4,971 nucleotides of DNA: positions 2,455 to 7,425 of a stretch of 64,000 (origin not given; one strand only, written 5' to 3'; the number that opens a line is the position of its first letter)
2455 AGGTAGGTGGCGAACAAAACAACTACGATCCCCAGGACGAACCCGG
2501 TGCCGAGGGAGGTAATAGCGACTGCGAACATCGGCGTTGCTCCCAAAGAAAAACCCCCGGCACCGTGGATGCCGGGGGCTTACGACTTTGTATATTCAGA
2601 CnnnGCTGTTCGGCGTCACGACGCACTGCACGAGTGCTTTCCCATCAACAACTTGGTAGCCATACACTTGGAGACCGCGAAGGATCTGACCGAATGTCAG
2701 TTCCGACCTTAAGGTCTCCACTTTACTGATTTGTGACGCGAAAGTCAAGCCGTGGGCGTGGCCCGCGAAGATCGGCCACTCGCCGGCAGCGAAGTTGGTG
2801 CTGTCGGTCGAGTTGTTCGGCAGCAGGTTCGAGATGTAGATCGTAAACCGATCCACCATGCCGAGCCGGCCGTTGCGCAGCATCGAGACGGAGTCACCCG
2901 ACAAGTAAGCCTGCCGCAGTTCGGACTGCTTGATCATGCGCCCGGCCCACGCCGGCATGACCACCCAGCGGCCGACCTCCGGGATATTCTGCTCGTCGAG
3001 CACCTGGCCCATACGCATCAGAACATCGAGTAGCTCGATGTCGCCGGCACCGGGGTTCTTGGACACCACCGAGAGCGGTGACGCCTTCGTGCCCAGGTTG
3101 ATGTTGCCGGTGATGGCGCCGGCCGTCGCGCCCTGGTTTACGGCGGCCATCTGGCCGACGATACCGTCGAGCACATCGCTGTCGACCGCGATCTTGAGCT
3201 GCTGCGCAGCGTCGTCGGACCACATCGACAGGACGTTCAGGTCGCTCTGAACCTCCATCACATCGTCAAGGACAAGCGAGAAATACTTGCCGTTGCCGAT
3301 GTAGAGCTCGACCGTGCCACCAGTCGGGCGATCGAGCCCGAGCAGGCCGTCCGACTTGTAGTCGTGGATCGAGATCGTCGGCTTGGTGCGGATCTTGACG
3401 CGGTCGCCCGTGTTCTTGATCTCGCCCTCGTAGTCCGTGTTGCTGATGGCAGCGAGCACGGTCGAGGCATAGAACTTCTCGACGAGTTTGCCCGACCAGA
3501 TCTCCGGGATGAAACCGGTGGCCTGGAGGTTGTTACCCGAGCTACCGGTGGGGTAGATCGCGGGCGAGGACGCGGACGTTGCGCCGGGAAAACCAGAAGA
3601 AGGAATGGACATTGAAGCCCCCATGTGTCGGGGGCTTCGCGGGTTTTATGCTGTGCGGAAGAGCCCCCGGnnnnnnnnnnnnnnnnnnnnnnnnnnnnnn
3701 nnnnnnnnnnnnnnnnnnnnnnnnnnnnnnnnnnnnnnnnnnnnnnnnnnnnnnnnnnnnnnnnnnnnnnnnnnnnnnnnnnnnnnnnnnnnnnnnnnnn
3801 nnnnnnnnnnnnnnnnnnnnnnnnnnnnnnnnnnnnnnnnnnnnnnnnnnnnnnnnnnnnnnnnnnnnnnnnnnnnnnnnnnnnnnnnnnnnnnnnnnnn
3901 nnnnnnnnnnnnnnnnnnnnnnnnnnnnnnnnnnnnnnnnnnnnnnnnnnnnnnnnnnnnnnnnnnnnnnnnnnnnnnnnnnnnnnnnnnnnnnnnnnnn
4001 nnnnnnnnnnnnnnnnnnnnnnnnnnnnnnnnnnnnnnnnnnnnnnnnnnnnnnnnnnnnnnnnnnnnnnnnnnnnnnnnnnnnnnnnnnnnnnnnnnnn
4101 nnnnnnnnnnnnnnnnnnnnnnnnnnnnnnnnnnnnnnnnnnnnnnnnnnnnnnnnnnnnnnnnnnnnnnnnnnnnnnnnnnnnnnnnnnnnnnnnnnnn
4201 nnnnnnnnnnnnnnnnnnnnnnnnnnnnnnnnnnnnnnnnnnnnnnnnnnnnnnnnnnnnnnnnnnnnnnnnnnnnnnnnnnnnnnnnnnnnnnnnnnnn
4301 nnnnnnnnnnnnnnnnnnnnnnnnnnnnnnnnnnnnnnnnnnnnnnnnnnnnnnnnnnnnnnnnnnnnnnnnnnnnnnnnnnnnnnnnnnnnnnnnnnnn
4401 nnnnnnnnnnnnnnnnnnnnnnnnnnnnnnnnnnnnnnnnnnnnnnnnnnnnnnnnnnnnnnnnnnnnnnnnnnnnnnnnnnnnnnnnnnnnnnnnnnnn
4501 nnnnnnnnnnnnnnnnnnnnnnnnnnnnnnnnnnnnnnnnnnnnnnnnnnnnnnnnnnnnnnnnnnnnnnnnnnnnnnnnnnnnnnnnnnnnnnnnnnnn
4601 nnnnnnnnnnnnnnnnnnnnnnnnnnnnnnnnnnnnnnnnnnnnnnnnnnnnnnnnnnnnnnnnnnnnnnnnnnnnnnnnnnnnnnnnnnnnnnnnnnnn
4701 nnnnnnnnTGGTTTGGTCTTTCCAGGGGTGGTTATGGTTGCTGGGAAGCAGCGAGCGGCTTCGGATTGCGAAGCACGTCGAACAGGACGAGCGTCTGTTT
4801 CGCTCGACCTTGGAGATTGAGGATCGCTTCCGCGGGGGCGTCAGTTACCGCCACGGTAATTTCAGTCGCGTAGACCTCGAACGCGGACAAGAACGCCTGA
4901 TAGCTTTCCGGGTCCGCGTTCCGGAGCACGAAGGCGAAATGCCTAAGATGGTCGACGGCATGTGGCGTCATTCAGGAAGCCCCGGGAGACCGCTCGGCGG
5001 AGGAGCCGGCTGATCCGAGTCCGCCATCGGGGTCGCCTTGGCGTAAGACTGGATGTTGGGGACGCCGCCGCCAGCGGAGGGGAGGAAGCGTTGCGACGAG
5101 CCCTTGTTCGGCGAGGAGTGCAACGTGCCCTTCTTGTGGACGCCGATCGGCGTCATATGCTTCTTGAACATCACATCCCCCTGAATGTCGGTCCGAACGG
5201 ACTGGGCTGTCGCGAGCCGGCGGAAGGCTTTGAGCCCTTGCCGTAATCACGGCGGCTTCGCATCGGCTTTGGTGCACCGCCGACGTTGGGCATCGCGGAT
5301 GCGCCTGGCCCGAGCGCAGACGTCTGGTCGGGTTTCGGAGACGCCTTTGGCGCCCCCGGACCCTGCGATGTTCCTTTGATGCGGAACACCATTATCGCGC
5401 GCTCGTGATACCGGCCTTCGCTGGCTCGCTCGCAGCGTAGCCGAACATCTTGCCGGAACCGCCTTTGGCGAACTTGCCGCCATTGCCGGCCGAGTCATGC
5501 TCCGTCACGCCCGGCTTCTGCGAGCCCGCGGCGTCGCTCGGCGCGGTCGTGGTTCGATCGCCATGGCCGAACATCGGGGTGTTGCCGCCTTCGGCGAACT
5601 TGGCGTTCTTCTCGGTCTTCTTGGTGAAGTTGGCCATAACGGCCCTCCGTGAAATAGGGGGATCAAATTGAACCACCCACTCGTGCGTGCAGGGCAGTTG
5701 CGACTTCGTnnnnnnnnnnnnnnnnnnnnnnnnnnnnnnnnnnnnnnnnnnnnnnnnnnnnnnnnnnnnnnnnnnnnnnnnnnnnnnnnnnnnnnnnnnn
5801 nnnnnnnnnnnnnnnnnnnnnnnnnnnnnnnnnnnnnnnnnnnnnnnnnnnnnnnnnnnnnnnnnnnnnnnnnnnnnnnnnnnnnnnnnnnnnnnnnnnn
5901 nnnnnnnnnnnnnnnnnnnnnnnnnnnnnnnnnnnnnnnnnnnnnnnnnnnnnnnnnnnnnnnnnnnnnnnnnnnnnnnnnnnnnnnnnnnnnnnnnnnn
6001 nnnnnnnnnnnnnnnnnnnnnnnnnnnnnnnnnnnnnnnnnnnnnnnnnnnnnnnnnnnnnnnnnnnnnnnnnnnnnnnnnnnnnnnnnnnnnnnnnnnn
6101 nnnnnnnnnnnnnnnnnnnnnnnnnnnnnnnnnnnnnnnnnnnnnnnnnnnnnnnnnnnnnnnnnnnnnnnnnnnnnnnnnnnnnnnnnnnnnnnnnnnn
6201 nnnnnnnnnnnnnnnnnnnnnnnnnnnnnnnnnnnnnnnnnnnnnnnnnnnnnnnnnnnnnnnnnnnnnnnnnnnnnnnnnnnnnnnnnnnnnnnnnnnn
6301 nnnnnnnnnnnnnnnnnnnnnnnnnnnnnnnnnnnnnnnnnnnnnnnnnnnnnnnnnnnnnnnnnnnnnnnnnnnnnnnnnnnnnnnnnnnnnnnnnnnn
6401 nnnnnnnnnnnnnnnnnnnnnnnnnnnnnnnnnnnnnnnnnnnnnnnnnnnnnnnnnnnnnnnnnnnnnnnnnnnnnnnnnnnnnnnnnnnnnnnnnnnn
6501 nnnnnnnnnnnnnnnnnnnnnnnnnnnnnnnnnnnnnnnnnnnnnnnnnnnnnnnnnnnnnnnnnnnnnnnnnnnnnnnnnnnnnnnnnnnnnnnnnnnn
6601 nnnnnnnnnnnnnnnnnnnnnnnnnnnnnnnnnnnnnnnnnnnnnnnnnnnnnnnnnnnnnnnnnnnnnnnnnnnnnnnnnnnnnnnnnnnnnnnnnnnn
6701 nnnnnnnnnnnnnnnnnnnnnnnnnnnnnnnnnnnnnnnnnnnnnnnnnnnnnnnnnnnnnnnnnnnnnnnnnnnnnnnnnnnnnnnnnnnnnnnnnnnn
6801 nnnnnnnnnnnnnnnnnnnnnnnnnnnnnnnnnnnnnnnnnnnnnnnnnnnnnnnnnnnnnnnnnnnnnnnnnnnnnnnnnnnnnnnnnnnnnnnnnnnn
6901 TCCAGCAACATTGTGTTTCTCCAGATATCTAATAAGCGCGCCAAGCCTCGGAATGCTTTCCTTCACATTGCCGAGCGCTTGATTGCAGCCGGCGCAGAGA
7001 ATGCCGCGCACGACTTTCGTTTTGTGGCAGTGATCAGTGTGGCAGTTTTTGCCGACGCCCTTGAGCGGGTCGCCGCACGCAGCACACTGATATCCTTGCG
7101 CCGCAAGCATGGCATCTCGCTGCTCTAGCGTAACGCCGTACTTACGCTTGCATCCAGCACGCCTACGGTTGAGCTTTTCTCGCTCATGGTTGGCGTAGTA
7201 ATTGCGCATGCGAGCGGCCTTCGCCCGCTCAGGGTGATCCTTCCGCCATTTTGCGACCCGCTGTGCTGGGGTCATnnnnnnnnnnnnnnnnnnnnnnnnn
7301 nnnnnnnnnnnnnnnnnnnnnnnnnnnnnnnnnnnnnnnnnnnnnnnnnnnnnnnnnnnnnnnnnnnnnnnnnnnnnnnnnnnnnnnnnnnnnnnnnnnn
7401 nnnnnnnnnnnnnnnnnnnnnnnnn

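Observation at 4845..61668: A 15-bp palindrome, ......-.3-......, occurs 17 times perfectly (22 with one mismatch) across the genome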

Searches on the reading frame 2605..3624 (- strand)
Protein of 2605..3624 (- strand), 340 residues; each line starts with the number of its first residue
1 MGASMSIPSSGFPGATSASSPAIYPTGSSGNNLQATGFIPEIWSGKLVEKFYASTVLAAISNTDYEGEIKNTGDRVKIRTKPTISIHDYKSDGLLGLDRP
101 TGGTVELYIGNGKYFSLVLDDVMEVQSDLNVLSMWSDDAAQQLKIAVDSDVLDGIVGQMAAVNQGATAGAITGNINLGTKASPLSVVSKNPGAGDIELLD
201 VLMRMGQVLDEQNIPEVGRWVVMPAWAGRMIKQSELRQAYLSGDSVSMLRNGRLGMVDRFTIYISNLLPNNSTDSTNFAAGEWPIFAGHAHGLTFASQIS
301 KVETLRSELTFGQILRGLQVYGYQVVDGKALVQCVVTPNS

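Call 44: search_dna_similar(query=window:2605-3624:-, collection=phages, mode=protein, max_rows=40)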
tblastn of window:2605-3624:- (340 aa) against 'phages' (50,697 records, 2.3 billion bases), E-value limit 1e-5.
Records with a match: 392; places in all: 392; records where one place covers at least 80% of the query: 391.
Best place of each record, by identity: 60-80% 4; <60% 388.
By first word of the organism name: Mycobacterium 284; Brevibacterium 32; Roseobacter 11; Bacillus 11; Clostridium 10; Rhizobium 7; Streptomyces 6; Pelagibacter 4; Aeromonas 2; Caudoviricetes 2; and 16 more.
By host as written in the record: Mycobacterium smegmatis mc2 155 189; Mycobacterium smegmatis mc#155 39; Brevibacterium aurantiacum SMQ-1335 32; Mycobacterium smegmatis mc2155 10; Clostridium perfringens 9; Mycobacterium smegmatius mc2 155 8; - 6; Rhodobacteraceae bacterium FZCC0040 4; and 63 more.
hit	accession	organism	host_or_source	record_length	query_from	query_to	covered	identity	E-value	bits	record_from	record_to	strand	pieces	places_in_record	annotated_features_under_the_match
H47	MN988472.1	Rhizobium phage RHph_TM3_14A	Rhizobium etli T3_14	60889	12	337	96%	66.6%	1e-148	468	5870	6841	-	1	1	major capsid protein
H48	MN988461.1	Rhizobium phage RHph_TM27A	Rhizobium phaseoli N831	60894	12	337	96%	66.6%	1e-148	468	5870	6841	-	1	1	major capsid protein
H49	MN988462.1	Rhizobium phage RHph_TM27B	Rhizobium phaseoli N831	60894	12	337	96%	66.6%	1e-148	468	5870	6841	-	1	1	major capsid protein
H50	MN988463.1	Rhizobium phage RHph_TM29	Rhizobium phaseoli N931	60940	12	337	96%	66.6%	1e-148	468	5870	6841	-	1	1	major capsid protein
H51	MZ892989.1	Roseobacter phage CRP-235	Rhodobacteraceae bacterium FZCC0040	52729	3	334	98%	31.1%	3e-38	150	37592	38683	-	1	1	putative coat protein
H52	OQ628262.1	Aeromonas phage vB_AsaP_MQM1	Aeromonas salmonicida subsp. salmonicida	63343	3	337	99%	30.7%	2e-29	124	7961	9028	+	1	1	major capsid protein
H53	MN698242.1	Pelagibacter phage HTVC103P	Candidatus Pelagibacter sp. HTCC7211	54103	27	335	91%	32.8%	7e-30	125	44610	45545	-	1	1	capsid protein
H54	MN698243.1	Pelagibacter phage HTVC104P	Candidatus Pelagibacter sp. HTCC7211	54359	22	335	92%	32.2%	5e-26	114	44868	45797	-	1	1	capsid protein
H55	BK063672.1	Caudoviricetes sp. vir515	Methanosarcinales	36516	38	337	88%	33.0%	1e-32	134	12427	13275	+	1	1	major head protein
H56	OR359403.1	Aeromonas phage 1233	Aeromonas sp.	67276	12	337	96%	30.2%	5e-30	126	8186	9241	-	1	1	p22 coat protein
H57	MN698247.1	Pelagibacter phage HTVC115P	Candidatus Pelagibacter sp. HTCC7211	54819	27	337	91%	31.6%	2e-32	133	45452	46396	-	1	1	capsid protein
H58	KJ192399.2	Vibrio phage CHOED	Vibrio anguillarum PF4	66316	2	337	99%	28.9%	2e-26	115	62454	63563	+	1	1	p22 coat protein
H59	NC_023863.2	Vibrio phage CHOED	Vibrio anguillarum PF4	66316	2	337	99%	28.9%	2e-26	115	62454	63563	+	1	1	p22 coat protein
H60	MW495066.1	Microcystis phage MaAM05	Microcystis sp. SG03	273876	8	330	95%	29.0%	1e-33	137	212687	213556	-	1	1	hypothetical protein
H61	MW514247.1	Roseobacter phage CRP-13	Rhodobacteraceae bacterium FZCC0023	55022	24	334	91%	30.1%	1e-30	128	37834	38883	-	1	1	putative coat protein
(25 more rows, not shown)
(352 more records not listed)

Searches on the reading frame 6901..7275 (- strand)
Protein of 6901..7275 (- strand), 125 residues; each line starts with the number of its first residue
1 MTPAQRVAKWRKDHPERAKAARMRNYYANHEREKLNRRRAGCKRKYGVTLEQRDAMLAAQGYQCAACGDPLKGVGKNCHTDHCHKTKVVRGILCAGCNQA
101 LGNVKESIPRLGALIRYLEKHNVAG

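Call 56: search_protein_families(library=pfam, proteins=[window:6901-7275:-], max_evalue=0.01)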
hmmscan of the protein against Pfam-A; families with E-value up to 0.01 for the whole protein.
window:6901-7275:- (125 aa): 1 family
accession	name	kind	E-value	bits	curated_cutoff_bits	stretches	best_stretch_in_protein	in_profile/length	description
PF02945.21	Endonuclease_7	-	1.8e-21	76.3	23.6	1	43-120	5-82/82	Recombination endonuclease VII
